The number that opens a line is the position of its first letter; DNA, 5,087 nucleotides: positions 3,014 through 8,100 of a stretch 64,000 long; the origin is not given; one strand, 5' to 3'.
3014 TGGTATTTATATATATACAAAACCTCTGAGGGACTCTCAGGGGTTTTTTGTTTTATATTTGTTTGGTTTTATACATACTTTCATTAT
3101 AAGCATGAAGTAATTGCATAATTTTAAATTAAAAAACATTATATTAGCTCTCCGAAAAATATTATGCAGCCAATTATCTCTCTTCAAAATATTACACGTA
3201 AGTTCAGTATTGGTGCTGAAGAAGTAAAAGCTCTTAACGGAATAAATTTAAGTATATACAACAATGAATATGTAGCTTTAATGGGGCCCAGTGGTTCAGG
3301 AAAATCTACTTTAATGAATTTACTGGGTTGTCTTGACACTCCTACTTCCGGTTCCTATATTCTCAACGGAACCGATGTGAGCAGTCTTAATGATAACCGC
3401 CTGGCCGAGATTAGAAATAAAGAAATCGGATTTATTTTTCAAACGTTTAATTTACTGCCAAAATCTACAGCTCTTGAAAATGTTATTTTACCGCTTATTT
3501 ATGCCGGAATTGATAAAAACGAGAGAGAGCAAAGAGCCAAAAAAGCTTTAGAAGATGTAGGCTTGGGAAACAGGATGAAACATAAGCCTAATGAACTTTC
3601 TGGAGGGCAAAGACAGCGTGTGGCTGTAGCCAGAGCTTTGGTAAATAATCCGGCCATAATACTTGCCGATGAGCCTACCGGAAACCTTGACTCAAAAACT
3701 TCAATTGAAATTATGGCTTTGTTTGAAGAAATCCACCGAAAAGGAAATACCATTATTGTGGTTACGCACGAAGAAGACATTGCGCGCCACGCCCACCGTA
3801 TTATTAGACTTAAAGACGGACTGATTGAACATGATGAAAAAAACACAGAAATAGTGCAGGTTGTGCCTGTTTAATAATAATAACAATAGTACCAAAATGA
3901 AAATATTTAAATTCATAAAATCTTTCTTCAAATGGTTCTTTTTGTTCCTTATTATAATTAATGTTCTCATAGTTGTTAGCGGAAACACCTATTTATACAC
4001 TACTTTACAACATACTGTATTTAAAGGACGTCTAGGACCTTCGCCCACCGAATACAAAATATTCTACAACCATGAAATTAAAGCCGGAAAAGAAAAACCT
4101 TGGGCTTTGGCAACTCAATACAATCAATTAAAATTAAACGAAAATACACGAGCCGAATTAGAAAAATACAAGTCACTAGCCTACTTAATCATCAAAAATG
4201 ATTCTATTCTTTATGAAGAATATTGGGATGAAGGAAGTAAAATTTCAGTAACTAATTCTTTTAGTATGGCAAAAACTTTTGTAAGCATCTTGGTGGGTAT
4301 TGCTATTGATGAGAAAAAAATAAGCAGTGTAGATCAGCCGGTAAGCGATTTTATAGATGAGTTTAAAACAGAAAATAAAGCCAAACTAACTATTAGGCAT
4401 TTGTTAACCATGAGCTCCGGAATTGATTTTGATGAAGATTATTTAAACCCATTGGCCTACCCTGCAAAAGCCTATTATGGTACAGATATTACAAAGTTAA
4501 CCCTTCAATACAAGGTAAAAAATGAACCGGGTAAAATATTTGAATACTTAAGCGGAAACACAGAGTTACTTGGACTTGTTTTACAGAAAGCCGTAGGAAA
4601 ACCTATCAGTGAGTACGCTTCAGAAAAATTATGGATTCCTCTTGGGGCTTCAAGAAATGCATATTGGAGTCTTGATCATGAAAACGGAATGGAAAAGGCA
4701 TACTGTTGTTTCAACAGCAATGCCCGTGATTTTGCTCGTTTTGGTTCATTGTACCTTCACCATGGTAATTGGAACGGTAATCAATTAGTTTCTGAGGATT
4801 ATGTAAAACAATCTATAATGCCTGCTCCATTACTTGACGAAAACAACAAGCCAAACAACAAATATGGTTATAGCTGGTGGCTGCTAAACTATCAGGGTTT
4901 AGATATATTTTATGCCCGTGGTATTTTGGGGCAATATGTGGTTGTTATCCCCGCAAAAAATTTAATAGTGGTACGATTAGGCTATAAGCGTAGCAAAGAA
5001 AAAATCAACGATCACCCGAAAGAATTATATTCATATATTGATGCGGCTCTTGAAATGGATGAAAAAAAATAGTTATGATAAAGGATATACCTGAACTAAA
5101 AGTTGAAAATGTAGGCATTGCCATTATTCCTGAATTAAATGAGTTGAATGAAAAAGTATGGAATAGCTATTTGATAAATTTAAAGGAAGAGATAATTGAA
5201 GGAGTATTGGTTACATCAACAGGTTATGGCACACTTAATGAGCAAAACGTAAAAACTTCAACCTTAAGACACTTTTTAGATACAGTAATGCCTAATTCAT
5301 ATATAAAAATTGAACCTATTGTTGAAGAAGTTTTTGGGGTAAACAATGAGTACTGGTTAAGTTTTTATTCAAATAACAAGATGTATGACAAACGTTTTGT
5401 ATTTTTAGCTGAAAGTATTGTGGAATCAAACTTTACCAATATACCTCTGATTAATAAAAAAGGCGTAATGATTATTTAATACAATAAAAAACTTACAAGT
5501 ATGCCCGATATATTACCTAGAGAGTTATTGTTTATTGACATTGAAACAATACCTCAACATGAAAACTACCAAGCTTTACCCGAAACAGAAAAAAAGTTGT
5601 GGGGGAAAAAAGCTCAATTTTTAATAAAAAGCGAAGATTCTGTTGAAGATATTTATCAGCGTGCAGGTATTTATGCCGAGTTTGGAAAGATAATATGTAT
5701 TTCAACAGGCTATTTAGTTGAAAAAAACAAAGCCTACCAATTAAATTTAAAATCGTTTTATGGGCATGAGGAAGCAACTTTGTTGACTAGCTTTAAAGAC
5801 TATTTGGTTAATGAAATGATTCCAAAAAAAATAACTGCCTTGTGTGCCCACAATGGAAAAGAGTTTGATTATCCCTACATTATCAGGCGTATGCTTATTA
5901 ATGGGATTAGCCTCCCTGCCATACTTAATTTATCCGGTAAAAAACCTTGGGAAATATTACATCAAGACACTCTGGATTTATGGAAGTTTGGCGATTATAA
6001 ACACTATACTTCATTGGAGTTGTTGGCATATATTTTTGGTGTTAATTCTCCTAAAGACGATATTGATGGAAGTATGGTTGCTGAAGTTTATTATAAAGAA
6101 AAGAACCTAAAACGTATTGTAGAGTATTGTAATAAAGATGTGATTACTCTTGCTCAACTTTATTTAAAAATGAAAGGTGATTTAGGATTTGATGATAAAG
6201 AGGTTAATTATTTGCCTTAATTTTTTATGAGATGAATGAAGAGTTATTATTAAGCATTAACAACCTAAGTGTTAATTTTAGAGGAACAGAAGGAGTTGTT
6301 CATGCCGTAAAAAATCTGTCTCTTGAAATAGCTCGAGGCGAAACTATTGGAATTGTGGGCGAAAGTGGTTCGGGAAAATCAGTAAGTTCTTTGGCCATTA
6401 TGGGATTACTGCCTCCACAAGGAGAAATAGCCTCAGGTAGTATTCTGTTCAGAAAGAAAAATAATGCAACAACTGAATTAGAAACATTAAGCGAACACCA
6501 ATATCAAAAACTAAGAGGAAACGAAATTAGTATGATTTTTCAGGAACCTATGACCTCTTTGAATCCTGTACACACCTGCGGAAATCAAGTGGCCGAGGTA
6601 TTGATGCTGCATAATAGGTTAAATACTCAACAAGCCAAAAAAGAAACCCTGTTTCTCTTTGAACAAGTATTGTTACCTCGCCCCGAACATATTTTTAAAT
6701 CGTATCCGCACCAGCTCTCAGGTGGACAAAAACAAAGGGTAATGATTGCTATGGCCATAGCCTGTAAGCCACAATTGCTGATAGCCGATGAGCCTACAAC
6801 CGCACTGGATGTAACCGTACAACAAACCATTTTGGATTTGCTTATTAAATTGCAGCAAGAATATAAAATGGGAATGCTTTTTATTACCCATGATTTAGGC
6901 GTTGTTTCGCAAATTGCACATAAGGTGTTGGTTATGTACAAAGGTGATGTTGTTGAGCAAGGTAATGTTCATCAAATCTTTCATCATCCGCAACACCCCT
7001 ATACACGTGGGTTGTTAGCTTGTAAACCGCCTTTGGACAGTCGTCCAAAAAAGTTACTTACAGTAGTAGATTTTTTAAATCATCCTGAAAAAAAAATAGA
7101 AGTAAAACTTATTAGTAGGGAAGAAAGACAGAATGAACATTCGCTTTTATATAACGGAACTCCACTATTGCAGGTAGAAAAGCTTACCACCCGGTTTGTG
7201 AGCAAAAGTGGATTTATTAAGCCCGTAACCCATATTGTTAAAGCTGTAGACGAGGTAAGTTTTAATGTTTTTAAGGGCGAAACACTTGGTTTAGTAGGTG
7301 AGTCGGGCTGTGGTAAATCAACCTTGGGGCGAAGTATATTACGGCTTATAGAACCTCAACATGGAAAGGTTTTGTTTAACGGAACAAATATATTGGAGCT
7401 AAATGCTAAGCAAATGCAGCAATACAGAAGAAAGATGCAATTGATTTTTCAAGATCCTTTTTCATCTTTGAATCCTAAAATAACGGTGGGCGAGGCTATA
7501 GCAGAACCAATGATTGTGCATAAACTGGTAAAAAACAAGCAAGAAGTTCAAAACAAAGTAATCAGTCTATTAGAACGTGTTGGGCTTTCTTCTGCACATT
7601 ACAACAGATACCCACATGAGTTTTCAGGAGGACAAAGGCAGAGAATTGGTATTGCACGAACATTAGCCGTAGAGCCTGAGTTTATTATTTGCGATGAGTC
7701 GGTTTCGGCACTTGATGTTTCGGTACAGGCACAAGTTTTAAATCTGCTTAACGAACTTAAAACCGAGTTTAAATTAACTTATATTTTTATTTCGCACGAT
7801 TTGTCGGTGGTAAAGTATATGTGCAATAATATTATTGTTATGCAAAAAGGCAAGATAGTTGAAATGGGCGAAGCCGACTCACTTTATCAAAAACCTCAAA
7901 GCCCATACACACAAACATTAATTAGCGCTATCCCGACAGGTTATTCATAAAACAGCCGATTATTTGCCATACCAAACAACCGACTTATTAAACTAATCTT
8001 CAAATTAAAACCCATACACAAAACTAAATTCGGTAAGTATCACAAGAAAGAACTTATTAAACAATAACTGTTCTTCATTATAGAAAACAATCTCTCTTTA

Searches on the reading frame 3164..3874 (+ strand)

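Call 44: search_protein_families(library=pfam, proteins=[window:3164-3874:+], max_evalue=0.0001)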
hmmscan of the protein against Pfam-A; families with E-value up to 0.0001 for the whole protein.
window:3164-3874:+ (236 aa): 3 families
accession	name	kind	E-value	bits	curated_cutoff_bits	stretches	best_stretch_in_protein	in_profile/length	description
PF00005.33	ABC_tran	-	3.1e-36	125.4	25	1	24-172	1-136/137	ABC transporter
PF02463.25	SMC_N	-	2.6e-07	30.7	40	1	33-217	23-212/220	RecF/RecN/SMC N terminal domain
PF13304.12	AAA_21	-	1.7e-06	28.8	27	0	38-71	3-26/304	AAA domain, putative AbiEii toxin, Type IV TA system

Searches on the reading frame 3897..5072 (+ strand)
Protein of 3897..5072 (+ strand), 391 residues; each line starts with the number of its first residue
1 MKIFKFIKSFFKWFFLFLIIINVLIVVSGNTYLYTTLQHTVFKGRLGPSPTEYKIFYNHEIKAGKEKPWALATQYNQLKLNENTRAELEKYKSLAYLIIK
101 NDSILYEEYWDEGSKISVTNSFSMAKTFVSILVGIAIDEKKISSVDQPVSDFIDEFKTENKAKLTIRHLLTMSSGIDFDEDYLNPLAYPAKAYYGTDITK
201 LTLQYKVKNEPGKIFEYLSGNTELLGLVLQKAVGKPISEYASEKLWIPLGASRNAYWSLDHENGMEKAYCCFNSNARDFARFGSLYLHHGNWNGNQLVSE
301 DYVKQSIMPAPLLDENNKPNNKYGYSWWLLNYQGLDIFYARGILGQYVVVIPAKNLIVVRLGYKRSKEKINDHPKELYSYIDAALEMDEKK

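Call 44: search_protein_families(library=pfam, proteins=[window:3897-5072:+], max_evalue=0.0001)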
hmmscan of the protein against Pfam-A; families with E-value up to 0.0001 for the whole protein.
window:3897-5072:+ (391 aa): 1 family
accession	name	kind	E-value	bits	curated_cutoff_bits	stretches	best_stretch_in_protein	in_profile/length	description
PF00144.29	Beta-lactamase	-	1.2e-30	107.3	27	1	90-361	13-307/329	Beta-lactamase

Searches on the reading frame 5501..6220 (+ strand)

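Call 44: search_protein_families(library=pfam, proteins=[window:5501-6220:+], max_evalue=0.0001)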
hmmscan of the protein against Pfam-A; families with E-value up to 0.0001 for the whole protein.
window:5501-6220:+ (239 aa): 2 families
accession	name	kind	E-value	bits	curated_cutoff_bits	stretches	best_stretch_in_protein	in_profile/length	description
PF10108.15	DNA_pol_B_exo2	-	1.4e-15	58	24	1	60-225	7-174/213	Predicted 3'-5' exonuclease related to the exonuclease domain of PolB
PF13482.12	RNase_H_2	-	2e-13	51.1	22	1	56-223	9-163/165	RNase_H superfamily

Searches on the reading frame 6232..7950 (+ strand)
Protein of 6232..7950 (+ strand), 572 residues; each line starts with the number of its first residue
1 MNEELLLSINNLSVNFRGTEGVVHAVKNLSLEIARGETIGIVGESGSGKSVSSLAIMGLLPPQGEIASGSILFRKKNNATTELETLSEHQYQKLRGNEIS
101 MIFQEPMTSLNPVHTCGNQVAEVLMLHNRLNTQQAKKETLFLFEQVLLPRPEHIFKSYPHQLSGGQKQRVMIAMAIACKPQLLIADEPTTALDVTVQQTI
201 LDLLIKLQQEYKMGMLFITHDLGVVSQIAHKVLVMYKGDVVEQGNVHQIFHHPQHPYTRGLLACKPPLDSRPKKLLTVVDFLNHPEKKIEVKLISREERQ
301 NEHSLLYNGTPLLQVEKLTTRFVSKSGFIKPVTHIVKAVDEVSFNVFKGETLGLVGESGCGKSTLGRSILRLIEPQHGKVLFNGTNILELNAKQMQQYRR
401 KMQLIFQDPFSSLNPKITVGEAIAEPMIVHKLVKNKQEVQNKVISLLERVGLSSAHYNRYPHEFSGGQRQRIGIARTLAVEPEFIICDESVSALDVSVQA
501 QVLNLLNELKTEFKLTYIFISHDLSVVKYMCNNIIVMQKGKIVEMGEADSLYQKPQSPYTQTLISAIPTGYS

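Call 44: search_protein_families(library=pfam, proteins=[window:6232-7950:+], max_evalue=0.0001)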
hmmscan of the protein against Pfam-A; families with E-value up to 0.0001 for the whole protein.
window:6232-7950:+ (572 aa): 8 families
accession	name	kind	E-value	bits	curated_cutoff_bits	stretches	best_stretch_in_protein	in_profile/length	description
PF00005.33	ABC_tran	-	1.7e-63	213.7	25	2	340-490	2-135/137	ABC transporter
PF08352.17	oligo_HPY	-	3.5e-15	56.6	27.1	2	241-273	1-33/65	Oligopeptide/dipeptide transporter, C-terminal region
PF02463.25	SMC_N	-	7.9e-14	52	40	2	347-538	22-213/220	RecF/RecN/SMC N terminal domain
PF13555.12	AAA_29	-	8.4e-07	29.1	27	0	349-384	23-56/61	P-loop containing region of AAA domain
PF13401.12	AAA_22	-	1.3e-05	25.9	27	0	354-407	10-33/130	AAA domain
PF13191.12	AAA_16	-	2.9e-05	25.1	32.6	0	350-381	25-56/167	AAA ATPase domain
PF01078.27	Mg_chelatase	-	5.7e-05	23.1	20.3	0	20-64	6-50/207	Magnesium chelatase, subunit ChlI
PF20703.3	nSTAND1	-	7.3e-05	23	27.1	0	26-85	23-86/379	Novel STAND NTPase 1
